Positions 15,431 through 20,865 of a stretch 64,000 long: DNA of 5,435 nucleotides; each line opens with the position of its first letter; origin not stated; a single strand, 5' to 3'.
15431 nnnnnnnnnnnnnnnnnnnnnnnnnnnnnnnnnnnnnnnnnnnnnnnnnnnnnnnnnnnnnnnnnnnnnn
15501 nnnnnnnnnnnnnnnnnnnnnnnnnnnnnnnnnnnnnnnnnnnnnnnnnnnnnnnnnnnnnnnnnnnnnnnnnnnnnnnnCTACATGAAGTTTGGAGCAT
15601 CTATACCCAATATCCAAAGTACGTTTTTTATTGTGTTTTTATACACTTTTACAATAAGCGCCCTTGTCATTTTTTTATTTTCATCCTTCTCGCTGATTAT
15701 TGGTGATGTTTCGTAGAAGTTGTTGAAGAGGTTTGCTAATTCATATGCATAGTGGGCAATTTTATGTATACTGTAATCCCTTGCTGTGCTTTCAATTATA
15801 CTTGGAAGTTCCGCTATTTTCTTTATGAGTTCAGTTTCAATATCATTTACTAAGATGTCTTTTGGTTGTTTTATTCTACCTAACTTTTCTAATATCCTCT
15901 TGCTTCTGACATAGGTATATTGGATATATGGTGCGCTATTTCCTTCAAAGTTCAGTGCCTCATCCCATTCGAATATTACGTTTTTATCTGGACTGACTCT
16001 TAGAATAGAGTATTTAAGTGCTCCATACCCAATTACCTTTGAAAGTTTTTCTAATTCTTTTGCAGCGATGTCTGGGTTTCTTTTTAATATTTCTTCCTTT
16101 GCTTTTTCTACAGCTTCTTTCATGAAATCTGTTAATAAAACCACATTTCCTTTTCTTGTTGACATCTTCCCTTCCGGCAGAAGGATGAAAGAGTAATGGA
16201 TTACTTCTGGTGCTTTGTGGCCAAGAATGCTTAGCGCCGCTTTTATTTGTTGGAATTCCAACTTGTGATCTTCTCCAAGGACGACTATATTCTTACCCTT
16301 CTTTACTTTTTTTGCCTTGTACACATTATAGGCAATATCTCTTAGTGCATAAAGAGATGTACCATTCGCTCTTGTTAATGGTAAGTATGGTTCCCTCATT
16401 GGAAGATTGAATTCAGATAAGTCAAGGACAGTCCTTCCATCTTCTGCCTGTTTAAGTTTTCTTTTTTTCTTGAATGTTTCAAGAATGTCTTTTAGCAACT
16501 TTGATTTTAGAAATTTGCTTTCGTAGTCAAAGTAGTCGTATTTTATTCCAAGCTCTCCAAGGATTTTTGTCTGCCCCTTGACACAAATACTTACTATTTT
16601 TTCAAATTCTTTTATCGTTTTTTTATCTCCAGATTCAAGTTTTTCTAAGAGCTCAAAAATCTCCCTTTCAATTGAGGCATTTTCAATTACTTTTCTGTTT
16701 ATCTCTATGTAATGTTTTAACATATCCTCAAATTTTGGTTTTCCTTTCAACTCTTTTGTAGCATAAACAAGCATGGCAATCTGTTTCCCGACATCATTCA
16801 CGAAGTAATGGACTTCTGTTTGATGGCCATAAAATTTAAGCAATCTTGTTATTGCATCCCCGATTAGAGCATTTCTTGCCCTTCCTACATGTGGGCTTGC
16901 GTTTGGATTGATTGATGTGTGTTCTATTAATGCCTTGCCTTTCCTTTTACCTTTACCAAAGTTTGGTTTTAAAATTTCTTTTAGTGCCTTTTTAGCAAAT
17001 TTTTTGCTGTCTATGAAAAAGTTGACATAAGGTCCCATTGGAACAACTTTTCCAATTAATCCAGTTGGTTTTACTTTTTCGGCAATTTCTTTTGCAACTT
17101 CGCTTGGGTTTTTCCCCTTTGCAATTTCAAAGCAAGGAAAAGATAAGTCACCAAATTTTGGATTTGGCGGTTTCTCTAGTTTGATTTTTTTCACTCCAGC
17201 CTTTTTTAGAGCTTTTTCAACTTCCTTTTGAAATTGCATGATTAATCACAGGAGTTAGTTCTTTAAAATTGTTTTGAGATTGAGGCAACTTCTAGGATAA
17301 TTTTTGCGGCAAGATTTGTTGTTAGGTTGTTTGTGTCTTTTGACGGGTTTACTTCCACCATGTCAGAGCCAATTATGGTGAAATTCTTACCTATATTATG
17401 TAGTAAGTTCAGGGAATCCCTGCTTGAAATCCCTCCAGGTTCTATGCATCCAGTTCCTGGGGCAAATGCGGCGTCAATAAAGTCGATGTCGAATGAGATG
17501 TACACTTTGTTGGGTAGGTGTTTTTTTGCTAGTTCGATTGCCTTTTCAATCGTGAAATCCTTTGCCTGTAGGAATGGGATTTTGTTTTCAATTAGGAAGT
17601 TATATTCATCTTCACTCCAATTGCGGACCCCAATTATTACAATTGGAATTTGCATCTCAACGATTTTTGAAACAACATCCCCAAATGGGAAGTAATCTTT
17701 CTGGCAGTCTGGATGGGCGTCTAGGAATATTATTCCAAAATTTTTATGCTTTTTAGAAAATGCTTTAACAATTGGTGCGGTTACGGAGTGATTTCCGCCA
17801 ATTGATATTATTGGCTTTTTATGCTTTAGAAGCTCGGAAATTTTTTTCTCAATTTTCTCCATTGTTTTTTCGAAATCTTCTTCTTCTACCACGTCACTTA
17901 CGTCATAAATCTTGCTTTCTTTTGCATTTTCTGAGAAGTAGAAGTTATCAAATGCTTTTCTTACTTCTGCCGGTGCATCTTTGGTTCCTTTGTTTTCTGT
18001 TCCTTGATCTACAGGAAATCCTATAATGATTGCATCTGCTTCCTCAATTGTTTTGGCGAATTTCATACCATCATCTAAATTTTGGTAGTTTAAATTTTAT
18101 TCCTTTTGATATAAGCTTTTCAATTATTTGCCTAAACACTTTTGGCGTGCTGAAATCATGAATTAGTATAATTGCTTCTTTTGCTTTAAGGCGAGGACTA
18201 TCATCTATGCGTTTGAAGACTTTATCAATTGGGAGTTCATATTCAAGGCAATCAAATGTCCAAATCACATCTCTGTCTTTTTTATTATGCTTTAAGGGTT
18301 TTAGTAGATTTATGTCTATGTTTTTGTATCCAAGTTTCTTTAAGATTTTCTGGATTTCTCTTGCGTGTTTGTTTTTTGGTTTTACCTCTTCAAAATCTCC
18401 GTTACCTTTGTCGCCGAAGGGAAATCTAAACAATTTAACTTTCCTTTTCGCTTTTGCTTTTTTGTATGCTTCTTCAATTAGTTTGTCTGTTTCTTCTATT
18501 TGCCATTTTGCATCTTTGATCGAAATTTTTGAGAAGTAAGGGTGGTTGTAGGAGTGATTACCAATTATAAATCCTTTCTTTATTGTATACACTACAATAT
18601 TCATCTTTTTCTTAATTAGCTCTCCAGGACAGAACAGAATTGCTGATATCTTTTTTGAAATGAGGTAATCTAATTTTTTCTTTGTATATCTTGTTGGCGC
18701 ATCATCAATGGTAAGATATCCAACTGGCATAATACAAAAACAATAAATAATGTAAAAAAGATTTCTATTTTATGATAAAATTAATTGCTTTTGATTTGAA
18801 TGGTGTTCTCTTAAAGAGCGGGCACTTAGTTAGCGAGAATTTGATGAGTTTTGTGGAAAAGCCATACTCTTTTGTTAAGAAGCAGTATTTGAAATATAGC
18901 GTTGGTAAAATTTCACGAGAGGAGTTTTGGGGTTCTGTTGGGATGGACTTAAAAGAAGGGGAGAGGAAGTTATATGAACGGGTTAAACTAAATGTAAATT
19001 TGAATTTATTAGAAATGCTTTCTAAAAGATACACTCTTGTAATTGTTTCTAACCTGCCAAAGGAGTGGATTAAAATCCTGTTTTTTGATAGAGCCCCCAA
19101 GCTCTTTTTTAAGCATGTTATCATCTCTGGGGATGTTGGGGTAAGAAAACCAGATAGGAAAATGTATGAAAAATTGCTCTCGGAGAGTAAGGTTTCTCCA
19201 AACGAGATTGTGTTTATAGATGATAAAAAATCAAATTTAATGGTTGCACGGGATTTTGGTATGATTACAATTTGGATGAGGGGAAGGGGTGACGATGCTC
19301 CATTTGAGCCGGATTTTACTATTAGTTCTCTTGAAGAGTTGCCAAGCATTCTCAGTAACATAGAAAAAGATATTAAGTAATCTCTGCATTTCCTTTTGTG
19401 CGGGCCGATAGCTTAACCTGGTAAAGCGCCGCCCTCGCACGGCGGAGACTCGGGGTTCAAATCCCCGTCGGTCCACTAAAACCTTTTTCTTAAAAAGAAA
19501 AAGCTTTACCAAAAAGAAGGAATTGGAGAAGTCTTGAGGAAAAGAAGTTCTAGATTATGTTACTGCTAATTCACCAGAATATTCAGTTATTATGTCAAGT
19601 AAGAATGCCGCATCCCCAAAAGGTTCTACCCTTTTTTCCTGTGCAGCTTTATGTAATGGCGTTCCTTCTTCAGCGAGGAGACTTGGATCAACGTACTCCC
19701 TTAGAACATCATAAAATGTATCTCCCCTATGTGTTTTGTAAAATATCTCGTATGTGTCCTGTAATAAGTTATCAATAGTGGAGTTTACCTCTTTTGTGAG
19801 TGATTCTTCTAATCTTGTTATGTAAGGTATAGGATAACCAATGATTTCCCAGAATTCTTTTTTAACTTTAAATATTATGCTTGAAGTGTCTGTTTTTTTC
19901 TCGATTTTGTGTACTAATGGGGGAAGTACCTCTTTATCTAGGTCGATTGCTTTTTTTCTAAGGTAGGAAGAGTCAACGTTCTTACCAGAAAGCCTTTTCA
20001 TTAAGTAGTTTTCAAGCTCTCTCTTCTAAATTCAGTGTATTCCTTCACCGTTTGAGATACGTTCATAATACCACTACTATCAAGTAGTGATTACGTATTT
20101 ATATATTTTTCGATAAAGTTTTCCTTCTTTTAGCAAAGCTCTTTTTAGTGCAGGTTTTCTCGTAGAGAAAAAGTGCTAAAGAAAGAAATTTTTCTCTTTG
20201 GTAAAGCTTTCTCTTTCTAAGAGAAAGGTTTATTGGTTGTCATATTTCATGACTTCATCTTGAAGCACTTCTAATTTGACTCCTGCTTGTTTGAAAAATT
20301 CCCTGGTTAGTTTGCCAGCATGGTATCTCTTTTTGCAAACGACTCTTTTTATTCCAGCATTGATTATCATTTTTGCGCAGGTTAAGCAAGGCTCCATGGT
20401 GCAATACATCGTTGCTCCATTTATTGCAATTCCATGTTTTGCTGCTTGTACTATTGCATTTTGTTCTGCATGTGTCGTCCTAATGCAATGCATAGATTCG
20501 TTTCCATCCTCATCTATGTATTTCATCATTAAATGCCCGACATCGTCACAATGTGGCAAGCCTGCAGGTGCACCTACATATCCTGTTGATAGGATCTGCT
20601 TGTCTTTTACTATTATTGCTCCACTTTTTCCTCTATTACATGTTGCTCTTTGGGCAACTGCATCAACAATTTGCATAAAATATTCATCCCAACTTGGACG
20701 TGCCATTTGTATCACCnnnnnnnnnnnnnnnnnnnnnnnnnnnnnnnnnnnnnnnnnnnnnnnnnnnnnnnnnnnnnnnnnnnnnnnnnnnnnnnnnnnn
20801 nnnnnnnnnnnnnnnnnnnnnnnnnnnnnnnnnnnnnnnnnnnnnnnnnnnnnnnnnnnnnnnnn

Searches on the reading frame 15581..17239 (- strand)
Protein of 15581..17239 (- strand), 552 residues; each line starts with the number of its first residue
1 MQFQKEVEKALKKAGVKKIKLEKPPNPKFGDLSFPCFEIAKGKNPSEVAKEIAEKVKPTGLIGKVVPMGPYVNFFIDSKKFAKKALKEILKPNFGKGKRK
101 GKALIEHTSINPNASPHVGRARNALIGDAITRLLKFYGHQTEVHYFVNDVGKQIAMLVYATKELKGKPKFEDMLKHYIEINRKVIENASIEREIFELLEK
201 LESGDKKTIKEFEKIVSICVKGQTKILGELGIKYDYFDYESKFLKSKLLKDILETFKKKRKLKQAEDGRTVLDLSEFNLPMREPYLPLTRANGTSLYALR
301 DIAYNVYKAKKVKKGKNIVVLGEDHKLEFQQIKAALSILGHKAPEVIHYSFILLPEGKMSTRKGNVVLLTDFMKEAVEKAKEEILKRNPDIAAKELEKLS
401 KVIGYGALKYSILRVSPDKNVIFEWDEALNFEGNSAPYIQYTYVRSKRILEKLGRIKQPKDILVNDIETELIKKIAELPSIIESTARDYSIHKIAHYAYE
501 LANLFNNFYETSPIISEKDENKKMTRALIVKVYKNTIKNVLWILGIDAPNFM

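Call 39: search_protein_families(library=pfam, proteins=[window:15581-17239:-], max_evalue=0.001)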
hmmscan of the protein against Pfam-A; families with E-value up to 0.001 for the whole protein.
window:15581-17239:- (552 aa): 6 families
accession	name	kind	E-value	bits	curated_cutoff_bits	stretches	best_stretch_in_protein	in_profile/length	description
PF00750.26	tRNA-synt_1d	-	6.8e-45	154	23.3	1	98-425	17-349/349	tRNA synthetases class I (R), catalytic domain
PF05746.21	DALR_1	-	3.1e-27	95.4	22.3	1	439-552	1-117/117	DALR anticodon binding domain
PF03485.21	Arg_tRNA_synt_N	-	2.2e-16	60.7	21.5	1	2-76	2-85/85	Arginyl tRNA synthetase N terminal domain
PF01921.24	tRNA-synt_1f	-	9.9e-09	35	27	0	322-376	241-300/360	tRNA synthetases class I (K)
PF09334.17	tRNA-synt_1g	-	2.4e-05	23.7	20.1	0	112-196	10-89/391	tRNA synthetases class I (M)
PF00133.28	tRNA-synt_1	-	0.00089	18.6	22.7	0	92-167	14-89/414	tRNA synthetases class I (I, L, M and V)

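Call 66: find_homologous_proteins(query=window:15581-17239:-, max_evalue=1e-60)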
Query window:15581-17239:- (552 aa): 3022 proteins with E <= 1e-60 among 8000 candidates; the best 120 are listed.
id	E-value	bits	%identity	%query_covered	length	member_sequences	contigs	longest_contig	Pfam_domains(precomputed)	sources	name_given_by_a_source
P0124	0.0e+0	1204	100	100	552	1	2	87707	PF09334.18,PF01921.25,PF05746.22,PF00750.26,PF03485.22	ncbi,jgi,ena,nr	ncbi:MAG: arginine--tRNA ligase [Nanoarchaeota archaeon]|nr:arginine--tRNA ligase [Nanoarchaeota arc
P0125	6.1e-297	1004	81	100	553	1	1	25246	PF09334.18,PF01921.25,PF05746.22,PF00750.26,PF03485.22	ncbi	-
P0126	4.9e-294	994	81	100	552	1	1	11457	PF01921.25,PF05746.22,PF00750.26,PF03485.22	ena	-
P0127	2.6e-288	975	80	100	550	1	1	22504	PF01921.25,PF05746.22,PF00750.26,PF03485.22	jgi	jgi:arginyl-tRNA synthetase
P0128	9.1e-279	944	76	100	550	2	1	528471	PF01921.25,PF05746.22,PF00750.26,PF03485.22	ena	-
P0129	4.6e-250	849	69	100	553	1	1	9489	PF01921.25,PF05746.22,PF00750.26,PF03485.22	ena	-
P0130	6.0e-249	845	69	100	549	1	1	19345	PF09334.18,PF01406.26,PF01921.25,PF05746.22,PF00750.26,PF03485.22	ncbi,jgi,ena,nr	ncbi:MAG: arginine--tRNA ligase [Nanoarchaeota archaeon]|nr:arginine--tRNA ligase [Nanoarchaeota arc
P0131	1.1e-246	838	69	100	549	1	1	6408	PF09334.18,PF01406.26,PF01921.25,PF05746.22,PF00750.26,PF03485.22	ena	-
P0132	4.0e-229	780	65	100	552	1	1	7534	PF01921.25,PF05746.22,PF00750.26,PF03485.22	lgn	-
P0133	7.9e-219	746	61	100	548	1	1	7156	PF01406.26,PF01921.25,PF05746.22,PF00750.26,PF03485.22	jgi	jgi:arginyl-tRNA synthetase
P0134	8.9e-217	739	61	100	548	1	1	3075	PF05746.22,PF00750.26,PF03485.22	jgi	jgi:arginyl-tRNA synthetase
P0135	1.1e-216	739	62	100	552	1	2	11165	PF09334.18,PF01921.25,PF05746.22,PF00750.26,PF03485.22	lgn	-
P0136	1.2e-215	736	61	100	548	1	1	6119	PF01921.25,PF05746.22,PF00750.26,PF03485.22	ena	-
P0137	5.9e-214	730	60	100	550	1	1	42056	PF01921.25,PF05746.22,PF00750.26,PF03485.22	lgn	-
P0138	1.5e-213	729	62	100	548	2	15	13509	PF01921.25,PF05746.22,PF00750.26,PF03485.22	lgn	-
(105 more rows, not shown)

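Call 67: find_encoding_contigs(protein=P0124, flank=500, max_places=3)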
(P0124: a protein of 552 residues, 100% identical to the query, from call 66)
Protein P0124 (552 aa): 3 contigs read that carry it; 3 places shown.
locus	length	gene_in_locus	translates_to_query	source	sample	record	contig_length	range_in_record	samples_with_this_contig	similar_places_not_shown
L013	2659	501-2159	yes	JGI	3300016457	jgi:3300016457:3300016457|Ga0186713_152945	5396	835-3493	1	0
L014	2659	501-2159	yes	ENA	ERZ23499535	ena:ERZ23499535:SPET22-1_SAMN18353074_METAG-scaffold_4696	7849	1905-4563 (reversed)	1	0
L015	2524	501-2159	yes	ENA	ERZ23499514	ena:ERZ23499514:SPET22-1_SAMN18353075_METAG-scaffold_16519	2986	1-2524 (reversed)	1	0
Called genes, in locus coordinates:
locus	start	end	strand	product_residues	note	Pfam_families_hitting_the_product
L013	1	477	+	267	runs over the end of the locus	PF00491:Arginase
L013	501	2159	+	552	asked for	PF03485:Arg_tRNA_synt_N, PF00750:tRNA-synt_1d, PF01921:tRNA-synt_1f (faint), PF09334:tRNA-synt_1g (faint), PF05746:DALR_1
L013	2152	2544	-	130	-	PF00689:Cation_ATPase_C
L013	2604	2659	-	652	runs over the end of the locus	?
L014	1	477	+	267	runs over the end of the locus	PF00491:Arginase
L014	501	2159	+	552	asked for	PF03485:Arg_tRNA_synt_N, PF00750:tRNA-synt_1d, PF01921:tRNA-synt_1f (faint), PF09334:tRNA-synt_1g (faint), PF05746:DALR_1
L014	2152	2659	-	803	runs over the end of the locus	?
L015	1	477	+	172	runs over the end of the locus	-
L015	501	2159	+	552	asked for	PF03485:Arg_tRNA_synt_N, PF00750:tRNA-synt_1d, PF01921:tRNA-synt_1f (faint), PF09334:tRNA-synt_1g (faint), PF05746:DALR_1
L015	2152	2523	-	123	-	?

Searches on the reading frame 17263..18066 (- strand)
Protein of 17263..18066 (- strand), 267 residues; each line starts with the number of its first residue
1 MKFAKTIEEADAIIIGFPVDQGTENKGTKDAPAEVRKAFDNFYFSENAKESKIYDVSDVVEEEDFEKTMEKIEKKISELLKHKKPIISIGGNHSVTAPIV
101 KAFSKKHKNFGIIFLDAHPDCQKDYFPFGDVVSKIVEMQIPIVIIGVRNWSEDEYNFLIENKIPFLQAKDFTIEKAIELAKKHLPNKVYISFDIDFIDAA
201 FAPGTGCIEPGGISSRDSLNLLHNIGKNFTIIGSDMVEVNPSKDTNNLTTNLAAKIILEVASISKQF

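Call 39: search_protein_families(library=pfam, proteins=[window:17263-18066:-], max_evalue=0.001)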
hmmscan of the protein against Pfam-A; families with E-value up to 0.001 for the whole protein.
window:17263-18066:- (267 aa): 2 families
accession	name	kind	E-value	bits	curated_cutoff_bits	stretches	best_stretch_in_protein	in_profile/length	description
PF00491.26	Arginase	-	9.9e-61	206.1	22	1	10-260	1-277/280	Arginase family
PF01008.23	IF-2B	-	0.00076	19.2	22.4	0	46-123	72-146/280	Initiation factor 2 subunit family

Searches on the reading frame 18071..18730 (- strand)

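Call 39: search_protein_families(library=pfam, proteins=[window:18071-18730:-], max_evalue=0.001)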
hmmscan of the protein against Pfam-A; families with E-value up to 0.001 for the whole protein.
window:18071-18730:- (219 aa): 1 family
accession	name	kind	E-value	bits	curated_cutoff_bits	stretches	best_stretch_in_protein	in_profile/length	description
PF01522.26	Polysacc_deac_1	-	9.9e-19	68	23.1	1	5-122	10-108/124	Polysaccharide deacetylase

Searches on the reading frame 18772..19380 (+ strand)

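Call 39: search_protein_families(library=pfam, proteins=[window:18772-19380:+], max_evalue=0.001)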
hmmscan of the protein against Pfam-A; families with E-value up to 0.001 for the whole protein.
window:18772-19380:+ (202 aa): 4 families
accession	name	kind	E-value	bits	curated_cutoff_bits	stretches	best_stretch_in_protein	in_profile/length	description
PF13419.12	HAD_2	-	1.4e-12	48.5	23.8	1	6-168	2-177/178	Haloacid dehalogenase-like hydrolase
PF00702.32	Hydrolase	-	1.7e-12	48.6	26.4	1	2-163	1-191/191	haloacid dehalogenase-like hydrolase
PF13242.12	Hydrolase_like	-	0.0001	22.6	22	1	125-190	3-75/75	HAD-hyrolase-like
PF03031.24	NIF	-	0.00088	19.4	21.8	0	78-161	45-126/160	NLI interacting factor-like phosphatase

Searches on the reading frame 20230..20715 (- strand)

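Call 40: search_protein_families(library=pfam, proteins=[window:20230-20715:-], max_evalue=0.001)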
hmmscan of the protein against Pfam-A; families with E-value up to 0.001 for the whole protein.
window:20230-20715:- (161 aa): 3 families
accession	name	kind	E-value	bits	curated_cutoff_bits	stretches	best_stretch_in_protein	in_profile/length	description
PF00383.29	dCMP_cyt_deam_1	-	8.7e-28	96.6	25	1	8-127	2-100/102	Cytidine and deoxycytidylate deaminase zinc-binding region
PF14437.12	MafB19-deam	-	4.2e-21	75.8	27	1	8-132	2-104/142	MafB19-like deaminase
PF14439.12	Bd3614-deam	-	0.00037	20.9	38.5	1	80-131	34-88/113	Bd3614-like deaminase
